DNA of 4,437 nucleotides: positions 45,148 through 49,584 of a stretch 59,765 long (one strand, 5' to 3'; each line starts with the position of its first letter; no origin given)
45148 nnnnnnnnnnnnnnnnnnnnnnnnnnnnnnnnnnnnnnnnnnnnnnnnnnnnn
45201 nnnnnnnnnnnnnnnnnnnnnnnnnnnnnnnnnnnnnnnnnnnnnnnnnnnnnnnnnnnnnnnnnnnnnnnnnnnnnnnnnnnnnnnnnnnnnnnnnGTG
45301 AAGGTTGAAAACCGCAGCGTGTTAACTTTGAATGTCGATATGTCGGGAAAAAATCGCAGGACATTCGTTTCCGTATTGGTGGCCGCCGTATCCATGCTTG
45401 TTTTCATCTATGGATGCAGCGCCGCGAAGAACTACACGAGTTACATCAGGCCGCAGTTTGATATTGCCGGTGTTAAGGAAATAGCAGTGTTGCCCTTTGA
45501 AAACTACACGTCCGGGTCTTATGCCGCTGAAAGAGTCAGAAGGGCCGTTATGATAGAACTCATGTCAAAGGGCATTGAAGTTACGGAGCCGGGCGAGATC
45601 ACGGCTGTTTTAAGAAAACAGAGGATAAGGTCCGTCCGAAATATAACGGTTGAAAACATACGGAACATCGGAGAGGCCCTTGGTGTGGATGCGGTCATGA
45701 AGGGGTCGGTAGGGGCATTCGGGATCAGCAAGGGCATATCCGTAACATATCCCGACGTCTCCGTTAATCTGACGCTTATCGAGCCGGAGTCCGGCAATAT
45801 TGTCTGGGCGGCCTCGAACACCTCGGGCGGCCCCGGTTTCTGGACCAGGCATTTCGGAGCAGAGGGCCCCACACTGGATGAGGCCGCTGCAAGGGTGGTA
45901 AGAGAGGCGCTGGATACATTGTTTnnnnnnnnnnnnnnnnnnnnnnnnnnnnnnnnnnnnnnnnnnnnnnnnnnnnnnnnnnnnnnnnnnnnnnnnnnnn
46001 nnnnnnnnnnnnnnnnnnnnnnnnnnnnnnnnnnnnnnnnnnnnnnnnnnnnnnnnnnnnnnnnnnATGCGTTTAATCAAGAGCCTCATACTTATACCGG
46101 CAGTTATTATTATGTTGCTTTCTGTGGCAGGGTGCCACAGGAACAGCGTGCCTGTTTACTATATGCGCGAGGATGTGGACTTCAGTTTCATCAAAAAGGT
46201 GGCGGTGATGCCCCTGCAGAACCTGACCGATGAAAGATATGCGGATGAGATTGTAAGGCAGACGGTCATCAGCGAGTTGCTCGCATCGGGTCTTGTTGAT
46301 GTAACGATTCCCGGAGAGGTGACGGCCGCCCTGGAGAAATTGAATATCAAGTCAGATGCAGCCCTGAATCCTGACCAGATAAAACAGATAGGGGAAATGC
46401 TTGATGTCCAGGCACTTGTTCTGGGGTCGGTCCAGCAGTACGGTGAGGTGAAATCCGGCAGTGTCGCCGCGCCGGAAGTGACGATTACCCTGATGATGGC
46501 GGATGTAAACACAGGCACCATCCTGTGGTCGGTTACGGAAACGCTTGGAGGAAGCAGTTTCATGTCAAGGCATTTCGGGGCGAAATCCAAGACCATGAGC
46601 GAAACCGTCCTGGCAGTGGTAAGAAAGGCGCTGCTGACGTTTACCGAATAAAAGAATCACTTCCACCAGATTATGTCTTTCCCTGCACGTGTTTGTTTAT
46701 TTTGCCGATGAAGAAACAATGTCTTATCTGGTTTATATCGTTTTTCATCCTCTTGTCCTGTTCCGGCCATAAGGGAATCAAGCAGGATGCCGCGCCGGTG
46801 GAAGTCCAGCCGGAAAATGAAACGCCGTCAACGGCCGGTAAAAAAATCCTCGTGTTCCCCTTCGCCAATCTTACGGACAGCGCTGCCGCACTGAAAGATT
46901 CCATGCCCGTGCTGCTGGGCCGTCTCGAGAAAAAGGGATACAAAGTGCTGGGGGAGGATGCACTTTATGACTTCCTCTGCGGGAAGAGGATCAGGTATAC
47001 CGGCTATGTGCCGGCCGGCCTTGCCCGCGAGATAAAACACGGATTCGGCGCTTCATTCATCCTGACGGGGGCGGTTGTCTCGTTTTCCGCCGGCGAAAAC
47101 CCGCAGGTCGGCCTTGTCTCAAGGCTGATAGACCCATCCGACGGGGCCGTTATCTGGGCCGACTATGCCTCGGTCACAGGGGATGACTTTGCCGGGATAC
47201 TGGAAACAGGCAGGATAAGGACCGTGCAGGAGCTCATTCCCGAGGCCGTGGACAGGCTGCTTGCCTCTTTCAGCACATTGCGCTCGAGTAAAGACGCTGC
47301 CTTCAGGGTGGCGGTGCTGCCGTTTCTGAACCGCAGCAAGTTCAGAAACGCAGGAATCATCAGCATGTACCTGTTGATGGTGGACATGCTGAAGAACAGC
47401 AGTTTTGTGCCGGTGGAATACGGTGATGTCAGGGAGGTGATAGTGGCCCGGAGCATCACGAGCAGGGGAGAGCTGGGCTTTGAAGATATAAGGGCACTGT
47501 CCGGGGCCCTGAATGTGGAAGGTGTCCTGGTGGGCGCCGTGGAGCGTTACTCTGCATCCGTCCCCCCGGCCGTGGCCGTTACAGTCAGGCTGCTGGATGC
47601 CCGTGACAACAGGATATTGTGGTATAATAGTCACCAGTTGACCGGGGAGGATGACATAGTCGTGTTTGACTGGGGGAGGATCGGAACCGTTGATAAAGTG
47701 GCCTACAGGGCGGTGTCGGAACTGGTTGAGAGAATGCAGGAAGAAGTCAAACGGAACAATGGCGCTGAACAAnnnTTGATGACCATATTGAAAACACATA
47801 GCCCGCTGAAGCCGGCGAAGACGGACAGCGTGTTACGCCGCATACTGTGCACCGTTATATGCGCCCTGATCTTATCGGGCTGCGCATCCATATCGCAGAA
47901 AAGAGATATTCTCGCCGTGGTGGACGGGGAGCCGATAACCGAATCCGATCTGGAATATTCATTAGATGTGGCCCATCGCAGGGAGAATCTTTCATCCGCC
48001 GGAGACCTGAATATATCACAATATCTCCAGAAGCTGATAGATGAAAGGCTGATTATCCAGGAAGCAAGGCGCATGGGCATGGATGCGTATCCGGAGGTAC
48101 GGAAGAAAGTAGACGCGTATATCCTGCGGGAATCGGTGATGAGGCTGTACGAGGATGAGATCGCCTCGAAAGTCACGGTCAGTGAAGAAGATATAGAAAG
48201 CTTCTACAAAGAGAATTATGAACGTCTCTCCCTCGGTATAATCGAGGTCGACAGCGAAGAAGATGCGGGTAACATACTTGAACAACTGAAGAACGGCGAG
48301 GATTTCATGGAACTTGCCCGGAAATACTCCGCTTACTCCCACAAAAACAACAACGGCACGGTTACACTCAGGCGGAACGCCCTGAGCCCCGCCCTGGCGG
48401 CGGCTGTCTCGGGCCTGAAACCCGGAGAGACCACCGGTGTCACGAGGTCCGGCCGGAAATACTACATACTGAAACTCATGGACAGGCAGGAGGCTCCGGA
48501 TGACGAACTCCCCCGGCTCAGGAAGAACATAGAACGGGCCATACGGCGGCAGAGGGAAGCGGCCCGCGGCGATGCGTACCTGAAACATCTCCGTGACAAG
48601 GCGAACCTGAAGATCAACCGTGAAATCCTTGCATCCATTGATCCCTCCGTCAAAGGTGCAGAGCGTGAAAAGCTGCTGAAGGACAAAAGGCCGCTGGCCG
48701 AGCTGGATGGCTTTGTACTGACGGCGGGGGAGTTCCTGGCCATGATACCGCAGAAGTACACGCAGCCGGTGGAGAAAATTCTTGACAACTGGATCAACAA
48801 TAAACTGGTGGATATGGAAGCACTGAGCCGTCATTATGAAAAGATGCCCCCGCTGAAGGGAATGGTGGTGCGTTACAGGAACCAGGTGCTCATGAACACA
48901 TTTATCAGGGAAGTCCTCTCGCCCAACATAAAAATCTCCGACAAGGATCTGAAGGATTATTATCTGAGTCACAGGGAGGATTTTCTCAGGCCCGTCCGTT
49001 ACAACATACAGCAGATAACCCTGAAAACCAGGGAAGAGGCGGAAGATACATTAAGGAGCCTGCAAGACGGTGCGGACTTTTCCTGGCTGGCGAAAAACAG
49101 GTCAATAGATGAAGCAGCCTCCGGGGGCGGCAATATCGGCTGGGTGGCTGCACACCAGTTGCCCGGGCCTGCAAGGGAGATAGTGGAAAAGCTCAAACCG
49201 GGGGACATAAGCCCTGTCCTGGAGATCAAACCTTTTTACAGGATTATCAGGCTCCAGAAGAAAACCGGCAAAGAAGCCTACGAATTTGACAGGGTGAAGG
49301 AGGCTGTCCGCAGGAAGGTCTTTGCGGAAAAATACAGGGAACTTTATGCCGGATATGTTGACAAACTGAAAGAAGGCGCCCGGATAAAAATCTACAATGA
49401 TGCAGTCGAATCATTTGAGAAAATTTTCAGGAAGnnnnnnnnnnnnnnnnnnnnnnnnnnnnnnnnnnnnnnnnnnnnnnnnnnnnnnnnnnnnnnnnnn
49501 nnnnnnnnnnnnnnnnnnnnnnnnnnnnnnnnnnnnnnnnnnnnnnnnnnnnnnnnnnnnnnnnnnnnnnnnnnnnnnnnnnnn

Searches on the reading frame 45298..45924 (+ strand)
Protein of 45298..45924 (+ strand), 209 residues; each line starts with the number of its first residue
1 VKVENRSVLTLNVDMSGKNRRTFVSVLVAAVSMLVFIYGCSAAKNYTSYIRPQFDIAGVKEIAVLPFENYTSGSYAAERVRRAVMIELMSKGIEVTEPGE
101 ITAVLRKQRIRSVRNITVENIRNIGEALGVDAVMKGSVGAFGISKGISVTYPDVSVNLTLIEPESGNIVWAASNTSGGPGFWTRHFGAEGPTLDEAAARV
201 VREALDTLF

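Call 20: search_protein_families(library=pfam, proteins=[window:45298-45924:+], max_evalue=0.01)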
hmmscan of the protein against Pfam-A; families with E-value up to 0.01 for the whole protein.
window:45298-45924:+ (209 aa): 2 families
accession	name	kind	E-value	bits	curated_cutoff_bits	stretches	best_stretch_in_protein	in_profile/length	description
PF05643.16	GNA1162-like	-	4.8e-05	23.4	25.9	1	60-175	12-127/185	Putative lipoprotein GNA1162-like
PF13036.11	LpoB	-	0.00014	22.2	22.3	1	62-172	32-143/147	Peptidoglycan-synthase activator LpoB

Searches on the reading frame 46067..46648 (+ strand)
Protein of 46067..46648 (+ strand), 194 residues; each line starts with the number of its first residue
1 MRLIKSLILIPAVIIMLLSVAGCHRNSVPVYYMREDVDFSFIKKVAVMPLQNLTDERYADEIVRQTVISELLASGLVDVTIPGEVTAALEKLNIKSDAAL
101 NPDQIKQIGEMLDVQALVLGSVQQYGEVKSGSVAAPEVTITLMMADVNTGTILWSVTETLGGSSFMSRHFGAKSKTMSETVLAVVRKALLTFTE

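Call 20: search_protein_families(library=pfam, proteins=[window:46067-46648:+], max_evalue=0.01)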
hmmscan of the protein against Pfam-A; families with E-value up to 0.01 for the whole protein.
window:46067-46648:+ (194 aa): 2 families
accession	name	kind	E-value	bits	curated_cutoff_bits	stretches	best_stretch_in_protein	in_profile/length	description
PF13036.11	LpoB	-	4.2e-08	33.6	22.3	1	45-155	32-142/147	Peptidoglycan-synthase activator LpoB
PF03783.19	CsgG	-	0.002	17.9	20.8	0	93-157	70-147/210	Curli production assembly/transport component CsgG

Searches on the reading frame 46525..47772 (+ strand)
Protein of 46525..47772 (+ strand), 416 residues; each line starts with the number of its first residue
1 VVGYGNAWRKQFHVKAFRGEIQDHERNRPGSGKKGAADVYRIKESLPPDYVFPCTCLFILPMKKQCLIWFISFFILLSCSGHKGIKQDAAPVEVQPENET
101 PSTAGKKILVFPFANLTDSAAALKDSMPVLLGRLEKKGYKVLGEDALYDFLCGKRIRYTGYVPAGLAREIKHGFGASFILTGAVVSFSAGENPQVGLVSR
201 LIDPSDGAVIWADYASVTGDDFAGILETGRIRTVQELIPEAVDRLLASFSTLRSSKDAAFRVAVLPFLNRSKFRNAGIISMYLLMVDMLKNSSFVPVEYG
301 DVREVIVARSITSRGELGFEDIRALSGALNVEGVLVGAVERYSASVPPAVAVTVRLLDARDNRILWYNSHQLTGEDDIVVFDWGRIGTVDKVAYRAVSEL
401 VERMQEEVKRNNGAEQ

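Call 20: search_protein_families(library=pfam, proteins=[window:46525-47772:+], max_evalue=0.01)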
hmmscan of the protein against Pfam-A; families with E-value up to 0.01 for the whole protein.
window:46525-47772:+ (416 aa): 1 family
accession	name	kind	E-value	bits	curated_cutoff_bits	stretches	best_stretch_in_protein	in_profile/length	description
PF17680.6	FlgO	-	0.0012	19.2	22.6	0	241-365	3-118/130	FlgO protein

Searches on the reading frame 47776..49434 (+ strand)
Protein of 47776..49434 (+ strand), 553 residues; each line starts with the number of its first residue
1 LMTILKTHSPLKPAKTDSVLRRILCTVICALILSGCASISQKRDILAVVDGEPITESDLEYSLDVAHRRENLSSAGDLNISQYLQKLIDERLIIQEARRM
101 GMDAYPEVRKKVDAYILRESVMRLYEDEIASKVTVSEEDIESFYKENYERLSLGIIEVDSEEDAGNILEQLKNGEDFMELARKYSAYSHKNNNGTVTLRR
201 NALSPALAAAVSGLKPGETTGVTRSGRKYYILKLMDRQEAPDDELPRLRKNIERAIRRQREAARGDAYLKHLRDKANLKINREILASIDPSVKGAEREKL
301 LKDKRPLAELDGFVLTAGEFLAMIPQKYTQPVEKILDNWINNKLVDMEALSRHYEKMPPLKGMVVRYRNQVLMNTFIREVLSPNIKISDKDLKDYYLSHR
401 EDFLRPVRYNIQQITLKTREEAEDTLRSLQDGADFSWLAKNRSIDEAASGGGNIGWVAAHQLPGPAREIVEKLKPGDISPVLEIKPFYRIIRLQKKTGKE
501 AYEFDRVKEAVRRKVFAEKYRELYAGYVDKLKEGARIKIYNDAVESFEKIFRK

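Call 20: search_protein_families(library=pfam, proteins=[window:47776-49434:+], max_evalue=0.01)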
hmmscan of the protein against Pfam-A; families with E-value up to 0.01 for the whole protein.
window:47776-49434:+ (553 aa): 6 families
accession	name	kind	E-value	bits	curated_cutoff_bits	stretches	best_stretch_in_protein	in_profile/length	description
PF13145.12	Rotamase_2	-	6.1e-32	111.4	27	2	387-509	1-121/121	PPIC-type PPIASE domain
PF00639.27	Rotamase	-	1.3e-25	90.6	21.7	2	160-236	18-97/97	PPIC-type PPIASE domain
PF13616.12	Rotamase_3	-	2.7e-19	70.3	22.5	2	417-496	35-115/116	PPIC-type PPIASE domain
PF13624.11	SurA_N_3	-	3.8e-07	30.5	27.2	1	18-106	12-110/162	SurA-like N-terminal domain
PF13623.11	SurA_N_2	-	6.4e-05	23.3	28.5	1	23-104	15-110/145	SurA-like N-terminal domain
PF09312.16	SurA_N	-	0.0027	18.3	30.8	0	45-107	4-70/118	SurA N-terminal domain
